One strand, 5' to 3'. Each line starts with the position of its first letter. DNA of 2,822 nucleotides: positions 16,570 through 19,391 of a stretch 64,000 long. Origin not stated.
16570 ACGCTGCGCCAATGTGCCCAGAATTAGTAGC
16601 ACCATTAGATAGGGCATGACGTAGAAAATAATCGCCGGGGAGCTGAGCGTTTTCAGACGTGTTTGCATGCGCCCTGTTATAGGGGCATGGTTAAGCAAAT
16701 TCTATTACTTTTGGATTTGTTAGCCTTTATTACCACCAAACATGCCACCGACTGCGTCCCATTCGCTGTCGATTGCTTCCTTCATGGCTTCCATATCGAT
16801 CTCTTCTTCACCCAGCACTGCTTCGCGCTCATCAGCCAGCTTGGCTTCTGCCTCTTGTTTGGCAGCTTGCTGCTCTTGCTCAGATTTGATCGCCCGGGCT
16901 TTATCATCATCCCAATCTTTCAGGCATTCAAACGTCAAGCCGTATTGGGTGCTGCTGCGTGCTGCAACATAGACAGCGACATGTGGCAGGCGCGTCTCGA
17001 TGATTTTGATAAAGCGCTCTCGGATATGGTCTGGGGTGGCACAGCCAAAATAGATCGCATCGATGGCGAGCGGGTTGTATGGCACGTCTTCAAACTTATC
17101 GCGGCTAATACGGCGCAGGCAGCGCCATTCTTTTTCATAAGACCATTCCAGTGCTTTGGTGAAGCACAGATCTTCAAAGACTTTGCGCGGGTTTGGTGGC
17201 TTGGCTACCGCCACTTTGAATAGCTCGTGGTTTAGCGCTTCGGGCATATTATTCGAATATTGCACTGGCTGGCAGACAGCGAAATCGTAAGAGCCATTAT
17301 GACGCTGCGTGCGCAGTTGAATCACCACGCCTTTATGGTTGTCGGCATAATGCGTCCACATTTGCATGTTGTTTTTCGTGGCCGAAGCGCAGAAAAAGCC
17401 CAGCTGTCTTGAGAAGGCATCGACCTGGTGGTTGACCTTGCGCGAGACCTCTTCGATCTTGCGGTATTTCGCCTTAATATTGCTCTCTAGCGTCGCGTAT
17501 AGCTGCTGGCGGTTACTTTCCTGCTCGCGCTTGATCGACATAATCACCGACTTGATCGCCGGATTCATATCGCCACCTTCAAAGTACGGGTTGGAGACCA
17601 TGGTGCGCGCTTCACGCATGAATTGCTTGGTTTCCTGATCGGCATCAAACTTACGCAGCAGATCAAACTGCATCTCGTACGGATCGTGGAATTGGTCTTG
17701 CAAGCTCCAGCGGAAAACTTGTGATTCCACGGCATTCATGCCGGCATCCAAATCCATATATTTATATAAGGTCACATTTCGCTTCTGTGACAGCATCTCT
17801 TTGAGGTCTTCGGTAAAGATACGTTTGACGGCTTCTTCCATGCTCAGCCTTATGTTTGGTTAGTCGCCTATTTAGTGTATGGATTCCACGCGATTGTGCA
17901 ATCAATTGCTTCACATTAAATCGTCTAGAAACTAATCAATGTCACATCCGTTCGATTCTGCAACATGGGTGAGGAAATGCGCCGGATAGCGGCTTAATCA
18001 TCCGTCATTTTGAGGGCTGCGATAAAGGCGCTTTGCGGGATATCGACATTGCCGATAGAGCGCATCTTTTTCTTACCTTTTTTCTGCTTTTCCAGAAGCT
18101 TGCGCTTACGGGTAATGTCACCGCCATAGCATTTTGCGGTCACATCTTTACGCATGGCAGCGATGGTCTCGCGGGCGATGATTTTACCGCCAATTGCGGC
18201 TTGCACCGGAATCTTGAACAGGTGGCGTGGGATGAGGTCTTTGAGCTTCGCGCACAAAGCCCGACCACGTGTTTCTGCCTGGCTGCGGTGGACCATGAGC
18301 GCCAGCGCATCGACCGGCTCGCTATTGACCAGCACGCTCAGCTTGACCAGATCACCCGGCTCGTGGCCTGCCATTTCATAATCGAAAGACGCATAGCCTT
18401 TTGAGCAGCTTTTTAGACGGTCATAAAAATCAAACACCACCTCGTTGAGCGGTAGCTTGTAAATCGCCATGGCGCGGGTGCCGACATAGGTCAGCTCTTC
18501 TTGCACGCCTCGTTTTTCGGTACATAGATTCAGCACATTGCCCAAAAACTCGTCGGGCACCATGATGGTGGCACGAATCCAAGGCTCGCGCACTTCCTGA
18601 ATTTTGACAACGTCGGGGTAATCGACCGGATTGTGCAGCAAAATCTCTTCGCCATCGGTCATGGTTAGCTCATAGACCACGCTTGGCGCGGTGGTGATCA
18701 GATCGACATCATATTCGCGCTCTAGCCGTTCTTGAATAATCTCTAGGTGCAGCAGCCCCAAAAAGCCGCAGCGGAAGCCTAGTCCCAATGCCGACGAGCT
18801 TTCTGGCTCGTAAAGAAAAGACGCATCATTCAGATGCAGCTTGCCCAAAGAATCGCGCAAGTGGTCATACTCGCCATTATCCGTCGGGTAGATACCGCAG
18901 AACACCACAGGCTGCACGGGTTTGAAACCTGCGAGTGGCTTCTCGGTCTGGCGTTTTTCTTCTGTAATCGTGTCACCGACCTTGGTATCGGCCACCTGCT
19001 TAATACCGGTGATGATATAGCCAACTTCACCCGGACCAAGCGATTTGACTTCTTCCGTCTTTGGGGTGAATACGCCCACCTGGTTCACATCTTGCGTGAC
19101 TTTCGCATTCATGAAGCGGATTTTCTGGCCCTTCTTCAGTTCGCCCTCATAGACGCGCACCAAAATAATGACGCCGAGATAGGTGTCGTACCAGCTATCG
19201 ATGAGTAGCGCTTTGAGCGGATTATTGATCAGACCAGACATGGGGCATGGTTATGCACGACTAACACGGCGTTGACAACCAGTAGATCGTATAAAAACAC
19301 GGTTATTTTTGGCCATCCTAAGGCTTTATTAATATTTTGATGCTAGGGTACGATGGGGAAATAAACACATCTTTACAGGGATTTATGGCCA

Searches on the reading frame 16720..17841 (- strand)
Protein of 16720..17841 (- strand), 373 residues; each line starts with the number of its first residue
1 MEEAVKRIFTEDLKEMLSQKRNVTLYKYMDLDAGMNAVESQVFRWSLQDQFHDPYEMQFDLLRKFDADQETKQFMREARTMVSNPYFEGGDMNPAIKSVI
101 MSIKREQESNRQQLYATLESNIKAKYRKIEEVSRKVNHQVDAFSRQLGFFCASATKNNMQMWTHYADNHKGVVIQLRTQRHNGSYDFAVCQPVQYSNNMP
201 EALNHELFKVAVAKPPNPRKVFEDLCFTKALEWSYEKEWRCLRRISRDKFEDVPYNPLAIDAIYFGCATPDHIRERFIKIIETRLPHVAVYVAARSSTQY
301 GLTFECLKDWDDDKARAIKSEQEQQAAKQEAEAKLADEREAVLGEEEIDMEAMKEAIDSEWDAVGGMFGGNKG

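Call 4: search_protein_families(library=pfam, proteins=[window:16720-17841:-], max_evalue=1)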
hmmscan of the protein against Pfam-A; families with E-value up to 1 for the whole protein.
window:16720-17841:- (373 aa): 4 families
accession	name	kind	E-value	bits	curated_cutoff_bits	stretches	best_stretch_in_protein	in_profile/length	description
PF11185.13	DUF2971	-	1.9e-10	42.4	22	1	161-241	1-89/89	Protein of unknown function (DUF2971)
PF02772.21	S-AdoMet_synt_M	-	0.15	12.6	29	1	68-127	42-100/120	S-adenosylmethionine synthetase, central domain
PF24050.1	T4_Cef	-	0.15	12.3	27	0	245-257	6-18/67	Phage T4 Cef protein family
PF14721.12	AIF_C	-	0.33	11.8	25.9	0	278-334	31-80/130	Apoptosis-inducing factor, mitochondrion-associated, C-term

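Call 6: search_protein_families(library=ncbifam, proteins=[window:16720-17838:-], max_evalue=1)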
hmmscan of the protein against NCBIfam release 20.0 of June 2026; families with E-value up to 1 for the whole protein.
window:16720-17838:- (372 aa): 1 family
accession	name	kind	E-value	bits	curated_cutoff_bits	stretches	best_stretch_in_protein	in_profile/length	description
NF040611.1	F420_dehyd_FpoC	exception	0.072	13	220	1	115-220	21-130/158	F420H2 dehydrogenase subunit FpoC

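Call 10: search_protein_families(library=phrogs, proteins=[window:16720-17838:-], max_evalue=1)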
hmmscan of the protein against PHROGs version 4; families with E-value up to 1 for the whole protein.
window:16720-17838:- (372 aa): 5 families
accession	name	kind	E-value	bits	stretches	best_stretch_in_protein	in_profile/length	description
phrog_1762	-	unknown function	4.7e-42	145.4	1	8-311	32-300/395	-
phrog_6955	-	unknown function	0.091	13.9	1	90-166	9-76/142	-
phrog_18699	-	unknown function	0.14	13.3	1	104-142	23-62/116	-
phrog_34615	-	unknown function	0.22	11.9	0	11-65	5-59/266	-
phrog_674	-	unknown function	0.99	9.7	0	114-145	83-114/312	-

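Call 11: search_protein_families(library=padloc, proteins=[window:16720-17838:-], max_evalue=1)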
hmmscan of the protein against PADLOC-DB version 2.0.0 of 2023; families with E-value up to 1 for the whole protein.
window:16720-17838:- (372 aa): 5 families
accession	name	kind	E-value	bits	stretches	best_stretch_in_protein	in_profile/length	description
PDLC04990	PDC-S31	-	4.4e-42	142.7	1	22-304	7-256/259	-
PDLC04994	PDC-S31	-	7.4e-25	85.8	1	22-300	17-267/273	-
PDLC04991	PDC-S31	-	1.3e-21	75.3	1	117-297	36-195/208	-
PDLC04992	PDC-S31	-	3.7e-14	51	1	137-284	48-195/220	-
PDLC00648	ZorA3|ZorA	-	0.02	11.6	1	47-362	250-465/692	MotA/ExbB/TolQ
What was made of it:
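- On Gene-targeting mobile element (homing endonuclease gene, intron, IS, integrative cassette): No such domain in Pfam, NCBIfam, PHROGs or PADLOC (calls 4, 6, 10, 11).
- Checked: There is no transposase, integrase or RT, and no Pfam, NCBIfam, PHROG or PADLOC hit (calls 4, 6, 10, 11).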

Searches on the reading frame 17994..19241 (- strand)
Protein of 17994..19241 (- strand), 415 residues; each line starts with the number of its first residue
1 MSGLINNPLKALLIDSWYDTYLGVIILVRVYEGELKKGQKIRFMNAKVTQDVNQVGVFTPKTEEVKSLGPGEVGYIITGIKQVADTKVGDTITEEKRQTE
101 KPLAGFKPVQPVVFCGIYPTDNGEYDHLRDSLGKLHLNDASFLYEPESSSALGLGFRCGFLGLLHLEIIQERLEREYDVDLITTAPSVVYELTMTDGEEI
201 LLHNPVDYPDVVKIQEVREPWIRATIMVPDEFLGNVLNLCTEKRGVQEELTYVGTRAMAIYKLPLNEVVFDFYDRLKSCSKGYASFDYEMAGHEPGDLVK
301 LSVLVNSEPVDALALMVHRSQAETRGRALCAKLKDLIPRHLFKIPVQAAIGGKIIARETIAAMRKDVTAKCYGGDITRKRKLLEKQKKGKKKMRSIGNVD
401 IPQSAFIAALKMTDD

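Call 4: search_protein_families(library=pfam, proteins=[window:17994-19241:-], max_evalue=1)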
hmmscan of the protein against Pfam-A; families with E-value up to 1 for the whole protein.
window:17994-19241:- (415 aa): 6 families
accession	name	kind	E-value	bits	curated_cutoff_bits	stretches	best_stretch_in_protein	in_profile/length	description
PF06421.17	LepA_C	-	1.3e-50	170.4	29.7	1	305-411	1-107/107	GTP-binding protein LepA C-terminus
PF00679.30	EFG_C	-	2.8e-20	72.6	27.9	1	217-301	2-86/89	Elongation factor G C-terminus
PF03144.31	GTP_EFTU_D2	-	1.9e-13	51.1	30.3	1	23-93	1-73/73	Elongation factor Tu domain 2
PF14492.12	EFG_III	-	9.4e-08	32.5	27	1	110-183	3-73/75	Elongation Factor G, domain III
PF22042.2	EF-G_D2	-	1.7e-06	28.5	27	1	9-94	2-83/84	Elongation factor G domain 2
PF16658.11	RF3_C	-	0.0013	19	40.1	1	110-185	8-80/132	Class II release factor RF3, C-terminal domain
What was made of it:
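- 17994..19241 (-): lepA C-half (EF4 domains II, III, V and CTD, 415 aa). It starts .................. Pfam (call 4).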

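Call 27: find_related_loci(query=window:17994-19241:-, collection=genome_contigs, flank=5000)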
Query window:17994-19241:- (415 aa) in genome_contigs; peptide patterns used: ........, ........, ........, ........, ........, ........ (x = any residue, [..] = any of these).
600 stretches matched a pattern (row limit reached: there are more); 598 encode a relative of the query (tblastn E <= 1e-3); the best 80 are kept; 80 distinct loci.
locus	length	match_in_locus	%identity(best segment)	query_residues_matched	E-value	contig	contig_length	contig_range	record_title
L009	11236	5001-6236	73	3-414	0e+0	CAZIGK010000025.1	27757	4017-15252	MAG TPA_asm: uncultured Rickettsiales bacterium isolate SRP290908_co2_187 genome assembly, contig: NODE_2136_length_2775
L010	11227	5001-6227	73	6-414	0e+0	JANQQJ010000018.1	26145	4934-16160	MAG: Alphaproteobacteria bacterium isolate IP29b_bin.24 k99_3299206, whole genome shotgun sequence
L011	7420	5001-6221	74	8-414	0e+0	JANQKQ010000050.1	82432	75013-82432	MAG: Rhizobiaceae bacterium isolate PL25a_bin.161 k99_98000, whole genome shotgun sequence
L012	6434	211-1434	72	8-415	0e+0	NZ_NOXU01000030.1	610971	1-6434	Niveispirillum lacus strain 1-14 scaffold11, whole genome shotgun sequence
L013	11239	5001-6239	71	3-415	0e+0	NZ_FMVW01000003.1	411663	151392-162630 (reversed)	Afifella marina DSM 2698, whole genome shotgun sequence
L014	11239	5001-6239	69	3-415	0e+0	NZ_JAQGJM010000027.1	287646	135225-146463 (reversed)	MAG: Devosia sp. isolate RYN_485 scaffold_2035962, whole genome shotgun sequence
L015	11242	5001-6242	71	1-414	0e+0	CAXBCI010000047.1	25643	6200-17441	MAG TPA_asm: uncultured Hyphomicrobiales bacterium isolate ERR2762135_binner23_Refined_110 genome assembly, contig: ERZ3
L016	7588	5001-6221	71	8-414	0e+0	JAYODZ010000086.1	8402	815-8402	MAG: Rhodobiaceae bacterium isolate 139553_S155_concoct_bins.tsv.058_sub NODE_9674_length_8402_cov_5.889182, whole genom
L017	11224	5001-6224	73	8-415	0e+0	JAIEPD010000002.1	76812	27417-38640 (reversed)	MAG: Alphaproteobacteria bacterium isolate co.spades.DASTOOL.1kb_160 c_000000444065, whole genome shotgun sequence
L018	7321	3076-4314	71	2-414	0e+0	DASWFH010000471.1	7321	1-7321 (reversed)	MAG TPA_asm: Stellaceae bacterium isolate SMAG_U2784 k141_4900916, whole genome shotgun sequence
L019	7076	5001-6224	71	8-415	0e+0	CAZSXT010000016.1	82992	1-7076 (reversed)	MAG TPA_asm: uncultured Rhodospirillaceae bacterium isolate SRP134809_co1_563 genome assembly, contig: NODE_428_length_8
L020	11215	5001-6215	70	8-412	0e+0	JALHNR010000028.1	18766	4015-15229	MAG: Methylocystis sp. isolate Bin_68_2_sub c_000000011924, whole genome shotgun sequence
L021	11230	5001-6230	70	6-415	0e+0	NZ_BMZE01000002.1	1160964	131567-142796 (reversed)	Devosia pacifica strain KCTC 32437 sequence2, whole genome shotgun sequence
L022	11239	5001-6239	69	3-415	0e+0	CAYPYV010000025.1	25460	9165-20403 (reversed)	MAG TPA_asm: uncultured Devosia sp. isolate binchicken_co214_23 genome assembly, contig: NODE_1776_length_25460_cov_8.98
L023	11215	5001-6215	71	8-412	0e+0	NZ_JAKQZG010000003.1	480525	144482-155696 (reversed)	Jiella sp. LLJ827 3, whole genome shotgun sequence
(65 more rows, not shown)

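Call 69: find_homologous_proteins(query=window:17994-19238:-, max_evalue=1e-150)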
Query window:17994-19238:- (414 aa): 7975 proteins with E <= 1e-150 among 8000 candidates; the best 120 are listed.
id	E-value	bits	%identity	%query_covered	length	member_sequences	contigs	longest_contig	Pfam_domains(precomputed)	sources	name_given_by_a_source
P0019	1.4e-248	842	90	99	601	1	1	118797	PF00679.31,PF14492.13,PF06421.18,PF00009.34,PF03144.32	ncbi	-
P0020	9.8e-246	833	89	99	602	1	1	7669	PF00679.31,PF14492.13,PF06421.18,PF00009.34,PF03144.32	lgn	-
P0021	4.5e-244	828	88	97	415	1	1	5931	PF00679.31,PF14492.13,PF06421.18,PF03144.32,PF22042.3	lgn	-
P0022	3.2e-240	815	88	99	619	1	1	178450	PF00679.31,PF14492.13,PF06421.18,PF00009.34,PF03144.32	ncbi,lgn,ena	-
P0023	2.5e-239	812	87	99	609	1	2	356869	PF00679.31,PF06421.18,PF00009.34,PF03144.32,PF22042.3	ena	-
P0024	1.2e-238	810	87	98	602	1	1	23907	PF00679.31,PF14492.13,PF06421.18,PF00009.34,PF03144.32,PF22042.3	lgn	-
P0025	1.5e-238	809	86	99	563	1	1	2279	PF00679.31,PF14492.13,PF06421.18,PF00009.34,PF03144.32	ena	-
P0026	2.1e-237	806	86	99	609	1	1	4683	PF00679.31,PF14492.13,PF06421.18,PF00009.34,PF03144.32,PF22042.3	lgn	-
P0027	4.7e-237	804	87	99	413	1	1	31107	PF00679.31,PF14492.13,PF06421.18,PF03144.32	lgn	-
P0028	1.5e-235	800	86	99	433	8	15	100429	PF00679.31,PF14492.13,PF06421.18,PF03144.32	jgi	jgi:GTP-binding protein LepA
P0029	1.6e-235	799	86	99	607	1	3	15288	PF00679.31,PF14492.13,PF06421.18,PF00009.34,PF03144.32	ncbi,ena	-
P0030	1.1e-234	797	85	99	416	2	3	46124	PF00679.31,PF14492.13,PF06421.18,PF03144.32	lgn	-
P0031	4.3e-233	791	84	100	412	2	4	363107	PF00679.31,PF14492.13,PF06421.18,PF03144.32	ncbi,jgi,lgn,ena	-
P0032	1.5e-232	790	-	-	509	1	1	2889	PF00679.31,PF14492.13,PF06421.18,PF16658.12,PF03144.32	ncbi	ncbi:MAG: EF-Tu/IF-2/RF-3 family GTPase, partial [Methylobacterium sp.]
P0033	6.5e-231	784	84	98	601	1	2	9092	PF00679.31,PF14492.13,PF06421.18,PF00009.34,PF03144.32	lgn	-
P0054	5.3e-213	725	78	99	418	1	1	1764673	PF00679.31,PF14492.13,PF06421.18,PF03144.32,PF22042.3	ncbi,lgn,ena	-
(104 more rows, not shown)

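Call 71: find_encoding_contigs(protein=P0028, flank=5000, max_places=10)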
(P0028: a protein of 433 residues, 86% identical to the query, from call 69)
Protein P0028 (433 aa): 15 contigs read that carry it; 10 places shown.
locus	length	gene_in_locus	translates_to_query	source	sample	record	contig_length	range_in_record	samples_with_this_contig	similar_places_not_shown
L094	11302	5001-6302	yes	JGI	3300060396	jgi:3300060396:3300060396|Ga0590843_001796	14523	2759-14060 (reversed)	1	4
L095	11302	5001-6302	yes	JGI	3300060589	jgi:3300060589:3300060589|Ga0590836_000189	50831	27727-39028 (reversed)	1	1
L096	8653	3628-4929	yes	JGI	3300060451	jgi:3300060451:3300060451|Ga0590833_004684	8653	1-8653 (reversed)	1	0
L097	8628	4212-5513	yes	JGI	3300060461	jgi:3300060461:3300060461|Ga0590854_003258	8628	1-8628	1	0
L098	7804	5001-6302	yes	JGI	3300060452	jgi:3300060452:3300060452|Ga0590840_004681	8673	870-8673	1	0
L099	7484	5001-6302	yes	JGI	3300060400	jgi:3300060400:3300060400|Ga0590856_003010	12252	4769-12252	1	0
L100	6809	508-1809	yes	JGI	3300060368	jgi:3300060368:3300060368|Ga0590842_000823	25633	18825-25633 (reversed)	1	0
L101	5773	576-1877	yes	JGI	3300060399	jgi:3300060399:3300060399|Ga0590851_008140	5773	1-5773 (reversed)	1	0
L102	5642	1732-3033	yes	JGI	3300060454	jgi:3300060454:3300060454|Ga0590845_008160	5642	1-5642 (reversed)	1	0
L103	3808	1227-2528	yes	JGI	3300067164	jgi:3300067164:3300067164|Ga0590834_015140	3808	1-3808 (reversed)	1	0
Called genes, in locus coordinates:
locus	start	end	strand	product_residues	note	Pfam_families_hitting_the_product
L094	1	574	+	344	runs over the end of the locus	?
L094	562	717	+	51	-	-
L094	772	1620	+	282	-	PF05552:MS_channel_1st_1 (weak), PF21088:MS_channel_1st (weak), PF00924:MS_channel_2nd, PF21082:MS_channel_3rd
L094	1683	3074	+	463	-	PF02696:SelO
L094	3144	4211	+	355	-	PF00248:Aldo_ket_red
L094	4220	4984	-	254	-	-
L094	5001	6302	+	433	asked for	PF03144:GTP_EFTU_D2, PF14492:EFG_III, PF00679:EFG_C, PF06421:LepA_C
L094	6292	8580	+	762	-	-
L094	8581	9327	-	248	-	PF13462:Thioredoxin_4, PF13098:Thioredoxin_2 (weak), PF01323:DSBA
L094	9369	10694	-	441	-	PF01435:Peptidase_M48, PF13428:TPR_14 (faint), PF13432:TPR_16 (faint), PF13414:TPR_11 (faint), PF00515:TPR_1 (faint), PF07719:TPR_2 (faint), PF13424:TPR_12 (faint), PF14559:TPR_19 (weak)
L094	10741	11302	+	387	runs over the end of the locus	PF00155:Aminotran_1_2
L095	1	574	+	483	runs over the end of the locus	PF02386:TrkH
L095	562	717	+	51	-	-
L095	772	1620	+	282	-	PF05552:MS_channel_1st_1 (weak), PF21088:MS_channel_1st (weak), PF00924:MS_channel_2nd, PF21082:MS_channel_3rd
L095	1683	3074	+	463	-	PF02696:SelO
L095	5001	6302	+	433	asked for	PF03144:GTP_EFTU_D2, PF14492:EFG_III, PF00679:EFG_C, PF06421:LepA_C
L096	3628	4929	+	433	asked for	PF03144:GTP_EFTU_D2, PF14492:EFG_III, PF00679:EFG_C, PF06421:LepA_C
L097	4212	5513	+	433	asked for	PF03144:GTP_EFTU_D2, PF14492:EFG_III, PF00679:EFG_C, PF06421:LepA_C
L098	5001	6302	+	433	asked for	PF03144:GTP_EFTU_D2, PF14492:EFG_III, PF00679:EFG_C, PF06421:LepA_C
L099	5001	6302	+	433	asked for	PF03144:GTP_EFTU_D2, PF14492:EFG_III, PF00679:EFG_C, PF06421:LepA_C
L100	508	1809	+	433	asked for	PF03144:GTP_EFTU_D2, PF14492:EFG_III, PF00679:EFG_C, PF06421:LepA_C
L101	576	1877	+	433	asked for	PF03144:GTP_EFTU_D2, PF14492:EFG_III, PF00679:EFG_C, PF06421:LepA_C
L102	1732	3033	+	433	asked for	PF03144:GTP_EFTU_D2, PF14492:EFG_III, PF00679:EFG_C, PF06421:LepA_C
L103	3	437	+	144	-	?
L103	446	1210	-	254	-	-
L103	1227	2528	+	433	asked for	PF03144:GTP_EFTU_D2, PF14492:EFG_III, PF00679:EFG_C, PF06421:LepA_C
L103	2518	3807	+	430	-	?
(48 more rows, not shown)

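Call 76: find_encoding_contigs(protein=P0031, flank=6000, max_places=4)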
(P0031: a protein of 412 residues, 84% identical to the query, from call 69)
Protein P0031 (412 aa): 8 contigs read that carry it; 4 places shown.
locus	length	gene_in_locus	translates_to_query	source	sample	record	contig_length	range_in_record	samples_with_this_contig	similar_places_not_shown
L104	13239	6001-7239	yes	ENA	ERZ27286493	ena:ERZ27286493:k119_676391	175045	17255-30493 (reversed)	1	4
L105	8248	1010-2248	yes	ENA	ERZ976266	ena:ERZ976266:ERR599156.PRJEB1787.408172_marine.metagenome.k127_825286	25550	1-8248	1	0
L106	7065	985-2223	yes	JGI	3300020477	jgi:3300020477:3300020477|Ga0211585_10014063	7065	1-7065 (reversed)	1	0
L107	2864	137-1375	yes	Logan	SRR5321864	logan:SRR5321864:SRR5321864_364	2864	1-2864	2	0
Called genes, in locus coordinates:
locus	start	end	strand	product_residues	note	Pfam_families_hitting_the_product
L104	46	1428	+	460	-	PF02386:TrkH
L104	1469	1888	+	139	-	PF04379:DUF525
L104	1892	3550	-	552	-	-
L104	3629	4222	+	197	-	PF00009:GTP_EFTU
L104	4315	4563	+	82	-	-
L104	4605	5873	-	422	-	-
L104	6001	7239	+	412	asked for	PF03144:GTP_EFTU_D2, PF14492:EFG_III (weak), PF00679:EFG_C, PF06421:LepA_C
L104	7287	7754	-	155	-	-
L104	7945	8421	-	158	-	-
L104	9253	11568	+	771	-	PF13491:FtsK_4TM, PF17854:FtsK_alpha, PF01580:FtsK_SpoIIIE, PF09397:FtsK_gamma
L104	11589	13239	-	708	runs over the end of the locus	-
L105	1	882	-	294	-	?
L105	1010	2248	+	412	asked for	PF03144:GTP_EFTU_D2, PF14492:EFG_III (weak), PF00679:EFG_C, PF06421:LepA_C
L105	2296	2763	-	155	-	-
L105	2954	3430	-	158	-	-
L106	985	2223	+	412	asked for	PF03144:GTP_EFTU_D2, PF14492:EFG_III (weak), PF00679:EFG_C, PF06421:LepA_C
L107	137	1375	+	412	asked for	PF03144:GTP_EFTU_D2, PF14492:EFG_III (weak), PF00679:EFG_C, PF06421:LepA_C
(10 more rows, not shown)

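Call 77: find_encoding_contigs(protein=P0054, flank=6000, max_places=3)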
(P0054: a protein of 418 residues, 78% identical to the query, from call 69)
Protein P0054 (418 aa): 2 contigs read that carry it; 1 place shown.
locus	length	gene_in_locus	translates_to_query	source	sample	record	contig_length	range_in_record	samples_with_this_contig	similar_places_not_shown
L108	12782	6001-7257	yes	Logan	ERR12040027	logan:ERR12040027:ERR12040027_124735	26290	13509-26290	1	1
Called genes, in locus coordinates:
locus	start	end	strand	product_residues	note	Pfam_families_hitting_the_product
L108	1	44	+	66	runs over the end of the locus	PF21839:DUF6898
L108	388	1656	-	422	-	PF00463:ICL, PF13714:PEP_mutase, PF00463:ICL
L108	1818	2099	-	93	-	PF00830:Ribosomal_L28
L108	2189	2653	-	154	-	-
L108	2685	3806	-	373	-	PF04055:Radical_SAM, PF06969:HemN_C (weak)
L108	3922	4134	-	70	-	-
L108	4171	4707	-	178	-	PF01842:ACT, PF22629:ACT_AHAS_ss, PF13710:ACT_5 (weak), PF10369:ALS_ss_C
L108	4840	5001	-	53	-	-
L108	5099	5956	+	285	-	PF01297:ZnuA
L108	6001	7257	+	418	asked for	PF22042:EF-G_D2 (faint), PF03144:GTP_EFTU_D2, PF14492:EFG_III, PF00679:EFG_C, PF06421:LepA_C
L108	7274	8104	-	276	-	-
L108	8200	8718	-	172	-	-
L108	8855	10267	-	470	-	PF14821:Thr_synth_N, PF00291:PALP, PF24857:THR4_C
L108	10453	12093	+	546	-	-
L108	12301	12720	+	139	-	PF09361:Phasin_2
